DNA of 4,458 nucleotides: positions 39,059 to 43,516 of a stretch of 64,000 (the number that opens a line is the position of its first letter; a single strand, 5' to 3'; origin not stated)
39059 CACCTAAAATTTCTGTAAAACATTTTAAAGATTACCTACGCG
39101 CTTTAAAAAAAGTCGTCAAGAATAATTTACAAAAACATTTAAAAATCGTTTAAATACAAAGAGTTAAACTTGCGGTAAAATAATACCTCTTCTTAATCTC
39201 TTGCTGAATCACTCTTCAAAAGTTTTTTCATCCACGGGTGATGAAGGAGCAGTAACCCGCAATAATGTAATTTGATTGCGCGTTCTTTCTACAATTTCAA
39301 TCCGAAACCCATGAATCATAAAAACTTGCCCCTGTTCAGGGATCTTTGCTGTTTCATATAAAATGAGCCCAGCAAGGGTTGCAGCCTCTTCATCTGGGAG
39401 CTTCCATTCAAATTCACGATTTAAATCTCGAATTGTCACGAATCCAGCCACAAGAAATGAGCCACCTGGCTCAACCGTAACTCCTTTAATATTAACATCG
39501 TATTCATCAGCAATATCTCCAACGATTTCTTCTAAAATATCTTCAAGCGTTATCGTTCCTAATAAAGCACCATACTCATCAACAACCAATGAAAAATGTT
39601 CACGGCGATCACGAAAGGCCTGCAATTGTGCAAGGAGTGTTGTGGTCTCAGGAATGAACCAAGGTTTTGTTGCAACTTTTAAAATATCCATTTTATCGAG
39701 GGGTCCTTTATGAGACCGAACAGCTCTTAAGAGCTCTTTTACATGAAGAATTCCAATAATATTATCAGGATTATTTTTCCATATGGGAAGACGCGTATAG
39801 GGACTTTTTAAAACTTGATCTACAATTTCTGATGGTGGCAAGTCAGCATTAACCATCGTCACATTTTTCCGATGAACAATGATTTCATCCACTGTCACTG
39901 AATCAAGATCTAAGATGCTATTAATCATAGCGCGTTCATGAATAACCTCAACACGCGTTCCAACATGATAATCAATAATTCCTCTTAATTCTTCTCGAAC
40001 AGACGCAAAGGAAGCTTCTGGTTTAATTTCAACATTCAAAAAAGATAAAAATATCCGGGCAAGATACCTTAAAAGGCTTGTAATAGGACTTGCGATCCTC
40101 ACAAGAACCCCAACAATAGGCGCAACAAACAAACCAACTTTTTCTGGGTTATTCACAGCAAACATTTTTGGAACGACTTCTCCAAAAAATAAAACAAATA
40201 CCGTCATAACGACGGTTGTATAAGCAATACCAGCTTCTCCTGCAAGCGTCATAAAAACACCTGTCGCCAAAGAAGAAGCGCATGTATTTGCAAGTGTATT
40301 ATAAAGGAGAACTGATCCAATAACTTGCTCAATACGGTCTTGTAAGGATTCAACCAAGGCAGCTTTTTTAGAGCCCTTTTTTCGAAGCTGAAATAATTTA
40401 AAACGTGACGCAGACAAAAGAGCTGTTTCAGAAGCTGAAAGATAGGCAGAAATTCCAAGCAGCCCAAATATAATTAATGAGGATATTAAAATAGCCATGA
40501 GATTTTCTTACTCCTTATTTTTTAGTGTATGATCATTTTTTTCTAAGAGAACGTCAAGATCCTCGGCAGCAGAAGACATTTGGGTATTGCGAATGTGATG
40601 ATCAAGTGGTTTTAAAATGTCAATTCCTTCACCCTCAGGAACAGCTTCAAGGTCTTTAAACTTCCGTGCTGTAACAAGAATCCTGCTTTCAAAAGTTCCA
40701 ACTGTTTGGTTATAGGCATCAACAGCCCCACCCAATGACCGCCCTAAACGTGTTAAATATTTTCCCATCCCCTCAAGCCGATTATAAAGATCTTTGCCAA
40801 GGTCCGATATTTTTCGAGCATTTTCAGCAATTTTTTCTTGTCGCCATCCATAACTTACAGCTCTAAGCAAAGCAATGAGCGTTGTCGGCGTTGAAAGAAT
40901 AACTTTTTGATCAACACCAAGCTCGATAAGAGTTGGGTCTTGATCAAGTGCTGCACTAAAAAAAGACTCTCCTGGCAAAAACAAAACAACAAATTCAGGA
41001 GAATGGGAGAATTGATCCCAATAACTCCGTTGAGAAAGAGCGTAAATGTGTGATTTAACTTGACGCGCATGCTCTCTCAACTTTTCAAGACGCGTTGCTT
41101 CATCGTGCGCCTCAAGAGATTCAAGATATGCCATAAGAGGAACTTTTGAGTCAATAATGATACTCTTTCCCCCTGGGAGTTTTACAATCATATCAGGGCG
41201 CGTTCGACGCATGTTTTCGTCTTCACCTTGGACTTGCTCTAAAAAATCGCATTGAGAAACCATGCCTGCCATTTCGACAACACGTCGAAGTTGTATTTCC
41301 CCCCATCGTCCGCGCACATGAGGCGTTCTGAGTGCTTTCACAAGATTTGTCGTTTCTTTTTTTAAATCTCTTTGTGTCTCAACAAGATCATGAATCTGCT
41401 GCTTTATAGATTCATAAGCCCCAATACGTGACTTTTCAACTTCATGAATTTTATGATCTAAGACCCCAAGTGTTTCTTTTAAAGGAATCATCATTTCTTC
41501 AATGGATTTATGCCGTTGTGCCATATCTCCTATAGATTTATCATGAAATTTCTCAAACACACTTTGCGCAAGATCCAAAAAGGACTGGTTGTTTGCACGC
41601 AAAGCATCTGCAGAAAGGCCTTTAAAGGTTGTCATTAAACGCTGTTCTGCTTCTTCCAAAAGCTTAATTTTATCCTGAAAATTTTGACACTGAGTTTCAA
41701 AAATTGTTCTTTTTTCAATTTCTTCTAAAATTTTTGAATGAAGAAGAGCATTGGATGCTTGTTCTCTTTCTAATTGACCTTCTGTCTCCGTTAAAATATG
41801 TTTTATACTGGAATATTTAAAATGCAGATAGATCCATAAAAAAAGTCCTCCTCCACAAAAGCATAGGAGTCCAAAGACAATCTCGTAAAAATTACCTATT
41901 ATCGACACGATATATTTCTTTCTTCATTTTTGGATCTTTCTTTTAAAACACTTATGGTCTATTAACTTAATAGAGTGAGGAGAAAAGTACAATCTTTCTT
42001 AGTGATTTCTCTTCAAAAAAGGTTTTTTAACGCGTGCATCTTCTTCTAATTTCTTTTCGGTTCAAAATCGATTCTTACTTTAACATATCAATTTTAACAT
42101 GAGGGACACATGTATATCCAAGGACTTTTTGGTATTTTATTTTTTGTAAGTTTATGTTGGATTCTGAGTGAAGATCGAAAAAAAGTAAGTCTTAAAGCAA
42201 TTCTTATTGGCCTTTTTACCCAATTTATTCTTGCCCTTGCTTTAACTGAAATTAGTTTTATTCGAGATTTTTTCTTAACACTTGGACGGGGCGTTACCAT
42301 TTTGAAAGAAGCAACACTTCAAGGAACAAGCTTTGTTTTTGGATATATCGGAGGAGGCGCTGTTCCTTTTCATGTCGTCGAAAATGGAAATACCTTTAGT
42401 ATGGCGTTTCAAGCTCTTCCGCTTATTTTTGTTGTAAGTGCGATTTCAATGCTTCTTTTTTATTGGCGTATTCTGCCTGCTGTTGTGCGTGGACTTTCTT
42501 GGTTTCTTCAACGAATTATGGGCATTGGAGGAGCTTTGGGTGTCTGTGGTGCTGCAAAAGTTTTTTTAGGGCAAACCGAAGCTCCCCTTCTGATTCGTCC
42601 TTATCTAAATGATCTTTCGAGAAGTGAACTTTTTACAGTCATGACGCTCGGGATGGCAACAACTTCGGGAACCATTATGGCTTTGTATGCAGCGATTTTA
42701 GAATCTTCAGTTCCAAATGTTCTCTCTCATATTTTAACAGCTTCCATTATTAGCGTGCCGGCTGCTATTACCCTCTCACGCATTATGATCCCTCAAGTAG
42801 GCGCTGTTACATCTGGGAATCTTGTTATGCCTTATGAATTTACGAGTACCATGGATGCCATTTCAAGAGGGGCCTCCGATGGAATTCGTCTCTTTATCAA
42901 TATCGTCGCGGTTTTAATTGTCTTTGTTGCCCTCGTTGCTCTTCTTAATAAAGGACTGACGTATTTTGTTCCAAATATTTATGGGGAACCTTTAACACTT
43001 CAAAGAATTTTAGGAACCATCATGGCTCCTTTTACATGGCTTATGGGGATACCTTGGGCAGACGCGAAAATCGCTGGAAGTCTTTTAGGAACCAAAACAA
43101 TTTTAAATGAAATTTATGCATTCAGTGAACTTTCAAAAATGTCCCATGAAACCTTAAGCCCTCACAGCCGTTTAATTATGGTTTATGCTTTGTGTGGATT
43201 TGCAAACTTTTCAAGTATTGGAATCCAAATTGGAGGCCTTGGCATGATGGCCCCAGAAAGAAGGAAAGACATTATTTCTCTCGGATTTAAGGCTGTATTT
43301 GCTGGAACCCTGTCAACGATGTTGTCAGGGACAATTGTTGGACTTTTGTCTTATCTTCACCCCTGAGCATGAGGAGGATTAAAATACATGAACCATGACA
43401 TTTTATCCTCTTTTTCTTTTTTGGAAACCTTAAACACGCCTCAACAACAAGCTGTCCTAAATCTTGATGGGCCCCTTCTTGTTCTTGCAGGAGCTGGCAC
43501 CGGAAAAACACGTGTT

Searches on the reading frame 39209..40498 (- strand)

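Call 52: search_protein_families(library=pfam, proteins=[window:39209-40498:-], max_evalue=0.00001)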
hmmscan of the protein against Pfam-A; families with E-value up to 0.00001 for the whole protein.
window:39209-40498:- (429 aa): 3 families
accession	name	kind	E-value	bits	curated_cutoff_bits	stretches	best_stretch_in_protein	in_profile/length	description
PF01595.25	CNNM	-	1.8e-40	139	28.4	1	8-178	1-171/181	Cyclin M transmembrane N-terminal domain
PF03471.22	CorC_HlyC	-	6.7e-19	68.1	27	1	344-417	4-79/81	Transporter associated domain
PF00571.33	CBS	-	9.7e-18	64.7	24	2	277-326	7-56/57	CBS domain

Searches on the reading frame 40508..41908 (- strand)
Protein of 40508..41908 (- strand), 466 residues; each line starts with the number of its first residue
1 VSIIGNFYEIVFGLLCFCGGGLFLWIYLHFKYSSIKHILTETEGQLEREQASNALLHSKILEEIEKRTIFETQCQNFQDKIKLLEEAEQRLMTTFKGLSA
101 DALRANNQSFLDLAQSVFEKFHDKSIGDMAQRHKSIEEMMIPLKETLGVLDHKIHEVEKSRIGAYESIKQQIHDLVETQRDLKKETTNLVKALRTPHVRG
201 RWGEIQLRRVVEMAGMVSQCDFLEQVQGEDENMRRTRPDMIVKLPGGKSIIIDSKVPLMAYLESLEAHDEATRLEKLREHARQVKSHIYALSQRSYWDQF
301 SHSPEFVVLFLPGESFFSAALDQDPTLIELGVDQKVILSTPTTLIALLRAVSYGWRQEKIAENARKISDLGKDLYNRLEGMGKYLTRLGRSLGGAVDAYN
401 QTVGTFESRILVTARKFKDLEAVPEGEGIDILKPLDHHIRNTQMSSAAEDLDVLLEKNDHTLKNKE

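Call 53: search_protein_families(library=pfam, proteins=[window:40508-41908:-], max_evalue=0.00001)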
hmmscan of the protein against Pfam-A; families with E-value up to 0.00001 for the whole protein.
window:40508-41908:- (466 aa): 1 family
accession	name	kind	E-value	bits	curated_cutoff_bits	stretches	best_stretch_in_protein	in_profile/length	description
PF02646.22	RmuC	-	5.9e-101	337.8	26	1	134-423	1-287/291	RmuC family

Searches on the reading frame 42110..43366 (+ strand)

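Call 53: search_protein_families(library=pfam, proteins=[window:42110-43366:+], max_evalue=0.00001)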
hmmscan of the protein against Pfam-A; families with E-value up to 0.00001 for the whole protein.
window:42110-43366:+ (418 aa): 3 families
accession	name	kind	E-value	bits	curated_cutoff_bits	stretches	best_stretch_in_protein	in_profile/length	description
PF07662.18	Nucleos_tra2_C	-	8.7e-72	241.7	32.3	1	207-411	1-213/213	Na+ dependent nucleoside transporter C-terminus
PF01773.25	Nucleos_tra2_N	-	2.8e-18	66.6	27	1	7-79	1-73/74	Na+ dependent nucleoside transporter N-terminus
PF07670.19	Gate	-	7e-12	46.2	29.6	1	100-198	2-102/104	Nucleoside recognition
